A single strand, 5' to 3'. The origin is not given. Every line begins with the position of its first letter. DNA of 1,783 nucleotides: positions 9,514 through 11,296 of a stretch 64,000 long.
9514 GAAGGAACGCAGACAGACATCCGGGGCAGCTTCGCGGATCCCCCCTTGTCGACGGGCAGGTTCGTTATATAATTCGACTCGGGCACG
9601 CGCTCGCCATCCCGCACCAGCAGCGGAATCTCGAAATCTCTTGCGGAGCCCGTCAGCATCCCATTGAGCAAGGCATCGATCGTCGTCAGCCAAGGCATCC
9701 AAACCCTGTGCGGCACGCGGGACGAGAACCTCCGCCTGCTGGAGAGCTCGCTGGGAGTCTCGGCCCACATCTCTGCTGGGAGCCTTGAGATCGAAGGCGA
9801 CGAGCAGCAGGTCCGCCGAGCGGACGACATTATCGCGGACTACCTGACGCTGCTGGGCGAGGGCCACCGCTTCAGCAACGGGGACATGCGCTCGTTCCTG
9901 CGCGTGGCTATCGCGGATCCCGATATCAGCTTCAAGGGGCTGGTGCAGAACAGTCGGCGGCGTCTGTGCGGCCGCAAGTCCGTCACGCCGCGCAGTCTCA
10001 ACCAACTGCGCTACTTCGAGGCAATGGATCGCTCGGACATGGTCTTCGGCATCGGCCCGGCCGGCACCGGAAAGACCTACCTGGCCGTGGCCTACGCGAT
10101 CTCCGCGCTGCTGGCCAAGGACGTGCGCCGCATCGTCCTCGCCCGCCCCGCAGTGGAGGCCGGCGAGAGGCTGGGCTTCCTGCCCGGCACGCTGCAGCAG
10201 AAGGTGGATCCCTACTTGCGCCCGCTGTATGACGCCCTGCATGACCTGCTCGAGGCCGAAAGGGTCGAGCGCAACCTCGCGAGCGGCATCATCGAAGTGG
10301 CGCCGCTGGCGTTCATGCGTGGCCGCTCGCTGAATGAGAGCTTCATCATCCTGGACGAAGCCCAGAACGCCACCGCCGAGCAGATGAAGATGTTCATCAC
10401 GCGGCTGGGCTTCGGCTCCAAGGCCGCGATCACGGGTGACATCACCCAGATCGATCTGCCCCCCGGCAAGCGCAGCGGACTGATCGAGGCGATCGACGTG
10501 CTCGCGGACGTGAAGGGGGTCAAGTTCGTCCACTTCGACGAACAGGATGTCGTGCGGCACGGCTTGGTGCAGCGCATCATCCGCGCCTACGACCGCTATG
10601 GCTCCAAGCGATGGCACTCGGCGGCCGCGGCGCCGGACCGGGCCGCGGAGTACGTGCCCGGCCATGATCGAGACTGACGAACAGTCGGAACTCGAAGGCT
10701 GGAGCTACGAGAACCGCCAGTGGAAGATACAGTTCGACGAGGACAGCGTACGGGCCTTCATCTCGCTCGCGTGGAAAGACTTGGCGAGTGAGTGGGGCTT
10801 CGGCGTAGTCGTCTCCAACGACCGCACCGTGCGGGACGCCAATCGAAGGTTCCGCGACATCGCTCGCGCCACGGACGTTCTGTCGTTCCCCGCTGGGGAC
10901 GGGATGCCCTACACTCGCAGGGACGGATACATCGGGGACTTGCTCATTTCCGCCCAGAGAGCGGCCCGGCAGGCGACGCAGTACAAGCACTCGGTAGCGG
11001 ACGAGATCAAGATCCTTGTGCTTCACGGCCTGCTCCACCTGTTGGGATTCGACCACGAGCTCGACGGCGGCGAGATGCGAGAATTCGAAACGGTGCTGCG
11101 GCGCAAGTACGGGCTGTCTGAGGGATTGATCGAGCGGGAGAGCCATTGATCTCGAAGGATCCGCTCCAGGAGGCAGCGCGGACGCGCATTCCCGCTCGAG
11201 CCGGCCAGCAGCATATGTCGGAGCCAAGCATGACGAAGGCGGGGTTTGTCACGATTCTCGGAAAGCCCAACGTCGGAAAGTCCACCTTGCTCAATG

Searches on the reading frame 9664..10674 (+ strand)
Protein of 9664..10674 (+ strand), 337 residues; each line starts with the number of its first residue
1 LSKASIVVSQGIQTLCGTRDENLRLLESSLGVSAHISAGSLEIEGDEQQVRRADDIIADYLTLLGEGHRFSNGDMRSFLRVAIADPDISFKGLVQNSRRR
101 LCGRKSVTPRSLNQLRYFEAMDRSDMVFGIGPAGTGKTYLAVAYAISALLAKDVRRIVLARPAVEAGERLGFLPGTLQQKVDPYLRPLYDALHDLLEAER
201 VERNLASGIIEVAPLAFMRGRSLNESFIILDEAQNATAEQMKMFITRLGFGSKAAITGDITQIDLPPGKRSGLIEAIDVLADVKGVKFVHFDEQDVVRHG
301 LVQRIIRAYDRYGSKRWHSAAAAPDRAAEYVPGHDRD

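Call 28: search_protein_families(library=pfam, proteins=[window:9664-10674:+], max_evalue=0.00001)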
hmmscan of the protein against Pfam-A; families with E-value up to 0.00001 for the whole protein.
window:9664-10674:+ (337 aa): 3 families
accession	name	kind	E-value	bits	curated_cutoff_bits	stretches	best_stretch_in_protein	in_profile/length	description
PF02562.22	PhoH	-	5.2e-92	307.4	27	1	107-310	2-205/205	PhoH-like protein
PF13245.12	AAA_19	-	1.8e-06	28.6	25.1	1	124-263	11-129/134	AAA domain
PF13604.12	AAA_30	-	6.6e-06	26.4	27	0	118-263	10-128/191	AAA domain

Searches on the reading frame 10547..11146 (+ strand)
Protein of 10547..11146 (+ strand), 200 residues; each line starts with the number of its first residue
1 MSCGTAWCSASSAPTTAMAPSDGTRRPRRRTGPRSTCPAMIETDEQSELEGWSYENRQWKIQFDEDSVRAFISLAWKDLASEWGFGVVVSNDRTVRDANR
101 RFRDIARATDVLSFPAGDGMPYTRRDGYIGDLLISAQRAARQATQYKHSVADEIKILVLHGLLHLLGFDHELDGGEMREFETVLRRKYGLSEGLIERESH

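Call 28: search_protein_families(library=pfam, proteins=[window:10547-11146:+], max_evalue=0.00001)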
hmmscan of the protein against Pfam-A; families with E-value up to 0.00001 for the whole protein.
window:10547-11146:+ (200 aa): 1 family
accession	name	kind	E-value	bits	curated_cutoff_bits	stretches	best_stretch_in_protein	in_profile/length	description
PF02130.23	YbeY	-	7.5e-27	94.2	25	1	77-179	22-120/129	Endoribonuclease YbeY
